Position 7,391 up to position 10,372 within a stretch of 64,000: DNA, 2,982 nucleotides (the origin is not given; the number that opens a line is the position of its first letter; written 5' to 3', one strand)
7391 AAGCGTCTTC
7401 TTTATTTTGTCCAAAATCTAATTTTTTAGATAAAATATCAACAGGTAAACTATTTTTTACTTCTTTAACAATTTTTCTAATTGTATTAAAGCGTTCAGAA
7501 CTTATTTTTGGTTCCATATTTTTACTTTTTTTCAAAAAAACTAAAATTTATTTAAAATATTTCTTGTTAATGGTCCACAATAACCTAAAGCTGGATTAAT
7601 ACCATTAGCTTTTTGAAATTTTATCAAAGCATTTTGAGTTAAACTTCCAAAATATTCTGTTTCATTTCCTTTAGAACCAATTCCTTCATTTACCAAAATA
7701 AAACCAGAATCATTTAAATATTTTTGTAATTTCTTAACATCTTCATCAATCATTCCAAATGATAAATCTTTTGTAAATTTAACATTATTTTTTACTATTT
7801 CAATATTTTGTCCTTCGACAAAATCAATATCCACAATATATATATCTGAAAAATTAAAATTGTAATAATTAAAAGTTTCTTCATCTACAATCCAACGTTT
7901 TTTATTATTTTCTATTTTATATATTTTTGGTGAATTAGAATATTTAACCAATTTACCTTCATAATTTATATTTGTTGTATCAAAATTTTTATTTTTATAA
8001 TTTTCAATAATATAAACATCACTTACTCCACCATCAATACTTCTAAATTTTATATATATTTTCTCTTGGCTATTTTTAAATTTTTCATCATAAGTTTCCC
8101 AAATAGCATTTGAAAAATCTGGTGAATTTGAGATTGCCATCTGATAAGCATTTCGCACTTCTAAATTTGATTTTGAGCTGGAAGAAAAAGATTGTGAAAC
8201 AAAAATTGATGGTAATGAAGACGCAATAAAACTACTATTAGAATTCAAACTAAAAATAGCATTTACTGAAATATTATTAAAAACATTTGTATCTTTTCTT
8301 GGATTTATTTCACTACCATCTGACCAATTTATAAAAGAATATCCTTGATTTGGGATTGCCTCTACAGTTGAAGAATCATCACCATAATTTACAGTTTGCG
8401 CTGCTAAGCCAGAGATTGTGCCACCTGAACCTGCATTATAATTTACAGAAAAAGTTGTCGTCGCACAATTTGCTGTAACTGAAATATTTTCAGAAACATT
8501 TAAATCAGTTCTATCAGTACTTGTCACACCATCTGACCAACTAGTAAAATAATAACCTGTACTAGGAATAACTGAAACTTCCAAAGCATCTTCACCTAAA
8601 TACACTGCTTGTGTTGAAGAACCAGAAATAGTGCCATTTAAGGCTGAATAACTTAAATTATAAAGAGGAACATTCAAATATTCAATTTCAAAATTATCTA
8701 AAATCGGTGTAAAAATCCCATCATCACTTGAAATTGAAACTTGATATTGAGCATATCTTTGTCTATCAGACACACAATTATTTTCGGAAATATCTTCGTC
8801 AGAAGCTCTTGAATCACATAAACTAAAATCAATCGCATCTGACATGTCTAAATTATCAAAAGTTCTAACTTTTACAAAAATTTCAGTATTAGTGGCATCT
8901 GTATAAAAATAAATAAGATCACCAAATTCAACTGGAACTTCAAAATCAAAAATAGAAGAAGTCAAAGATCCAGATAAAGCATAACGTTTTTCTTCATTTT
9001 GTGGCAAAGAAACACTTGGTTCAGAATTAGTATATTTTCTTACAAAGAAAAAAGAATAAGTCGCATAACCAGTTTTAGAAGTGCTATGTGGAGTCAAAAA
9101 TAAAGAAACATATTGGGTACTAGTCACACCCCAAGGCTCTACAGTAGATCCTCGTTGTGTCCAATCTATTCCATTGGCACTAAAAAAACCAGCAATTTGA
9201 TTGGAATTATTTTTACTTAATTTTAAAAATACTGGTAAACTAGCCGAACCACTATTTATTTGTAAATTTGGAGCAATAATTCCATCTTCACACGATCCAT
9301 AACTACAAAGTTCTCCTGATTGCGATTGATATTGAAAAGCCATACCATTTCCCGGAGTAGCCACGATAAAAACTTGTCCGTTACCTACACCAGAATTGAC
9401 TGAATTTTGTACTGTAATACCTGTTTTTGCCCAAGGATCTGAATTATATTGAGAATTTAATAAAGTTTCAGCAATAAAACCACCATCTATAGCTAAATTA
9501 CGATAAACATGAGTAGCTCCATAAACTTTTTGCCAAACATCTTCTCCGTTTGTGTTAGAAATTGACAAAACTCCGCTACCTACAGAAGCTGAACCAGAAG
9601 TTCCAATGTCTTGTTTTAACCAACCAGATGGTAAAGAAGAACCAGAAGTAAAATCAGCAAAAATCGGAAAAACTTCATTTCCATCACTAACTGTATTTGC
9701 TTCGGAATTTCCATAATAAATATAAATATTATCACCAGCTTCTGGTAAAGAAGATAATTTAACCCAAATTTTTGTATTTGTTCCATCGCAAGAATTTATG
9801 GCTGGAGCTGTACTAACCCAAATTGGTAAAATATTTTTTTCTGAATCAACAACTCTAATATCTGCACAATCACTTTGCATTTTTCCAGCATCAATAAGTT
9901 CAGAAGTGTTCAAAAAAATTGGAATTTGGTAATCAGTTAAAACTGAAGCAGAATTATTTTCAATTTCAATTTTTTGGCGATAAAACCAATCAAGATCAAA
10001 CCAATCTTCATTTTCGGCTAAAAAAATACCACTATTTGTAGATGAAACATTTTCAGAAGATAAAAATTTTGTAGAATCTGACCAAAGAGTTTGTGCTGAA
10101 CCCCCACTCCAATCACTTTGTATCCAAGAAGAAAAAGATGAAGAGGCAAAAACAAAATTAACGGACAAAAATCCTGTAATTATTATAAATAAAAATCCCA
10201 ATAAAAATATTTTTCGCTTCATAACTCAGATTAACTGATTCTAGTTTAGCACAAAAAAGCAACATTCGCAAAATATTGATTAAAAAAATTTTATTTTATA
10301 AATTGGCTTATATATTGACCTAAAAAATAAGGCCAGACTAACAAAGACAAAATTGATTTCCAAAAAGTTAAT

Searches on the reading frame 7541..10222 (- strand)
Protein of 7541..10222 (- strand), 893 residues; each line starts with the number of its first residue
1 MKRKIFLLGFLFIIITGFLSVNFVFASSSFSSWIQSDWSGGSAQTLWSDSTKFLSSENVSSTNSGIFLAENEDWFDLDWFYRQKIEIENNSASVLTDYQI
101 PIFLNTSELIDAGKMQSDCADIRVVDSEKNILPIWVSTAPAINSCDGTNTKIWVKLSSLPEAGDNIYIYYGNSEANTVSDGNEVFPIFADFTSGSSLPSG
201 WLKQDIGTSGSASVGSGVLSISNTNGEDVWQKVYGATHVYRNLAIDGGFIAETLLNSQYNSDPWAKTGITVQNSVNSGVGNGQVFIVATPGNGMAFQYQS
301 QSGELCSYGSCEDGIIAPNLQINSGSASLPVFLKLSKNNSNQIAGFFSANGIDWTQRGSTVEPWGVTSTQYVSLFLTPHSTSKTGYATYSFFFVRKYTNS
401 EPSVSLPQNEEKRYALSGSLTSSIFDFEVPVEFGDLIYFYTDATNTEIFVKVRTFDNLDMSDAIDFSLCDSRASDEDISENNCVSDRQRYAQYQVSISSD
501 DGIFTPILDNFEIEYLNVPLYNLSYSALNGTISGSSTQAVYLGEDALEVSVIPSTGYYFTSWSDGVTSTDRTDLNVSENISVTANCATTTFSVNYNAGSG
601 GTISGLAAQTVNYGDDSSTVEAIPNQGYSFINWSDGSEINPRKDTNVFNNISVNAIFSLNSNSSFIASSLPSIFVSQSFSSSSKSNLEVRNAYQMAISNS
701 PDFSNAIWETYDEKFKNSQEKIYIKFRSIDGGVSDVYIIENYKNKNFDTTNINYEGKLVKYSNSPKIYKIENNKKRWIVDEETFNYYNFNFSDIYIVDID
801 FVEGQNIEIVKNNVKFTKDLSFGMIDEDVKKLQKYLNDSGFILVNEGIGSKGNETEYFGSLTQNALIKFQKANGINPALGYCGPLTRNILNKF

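Call 52: search_protein_families(library=pfam, proteins=[window:7541-10222:-], max_evalue=0.001)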
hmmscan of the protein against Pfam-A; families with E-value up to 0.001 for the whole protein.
window:7541-10222:- (893 aa): 4 families
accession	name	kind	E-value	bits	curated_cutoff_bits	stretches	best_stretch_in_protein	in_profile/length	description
PF18998.6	Flg_new_2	-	3.9e-18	65.6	23.6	2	592-660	2-72/73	Divergent InlB B-repeat domain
PF10102.14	DUF2341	-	1.1e-17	64.7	23.4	1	118-201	1-81/84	Domain of unknown function (DUF2341)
PF01471.23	PG_binding_1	-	5.7e-10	39.7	23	1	827-890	3-57/57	Putative peptidoglycan binding domain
PF09479.16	Flg_new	-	1.8e-07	31.6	27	1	591-644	1-53/65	Listeria-Bacteroides repeat domain (List_Bact_rpt)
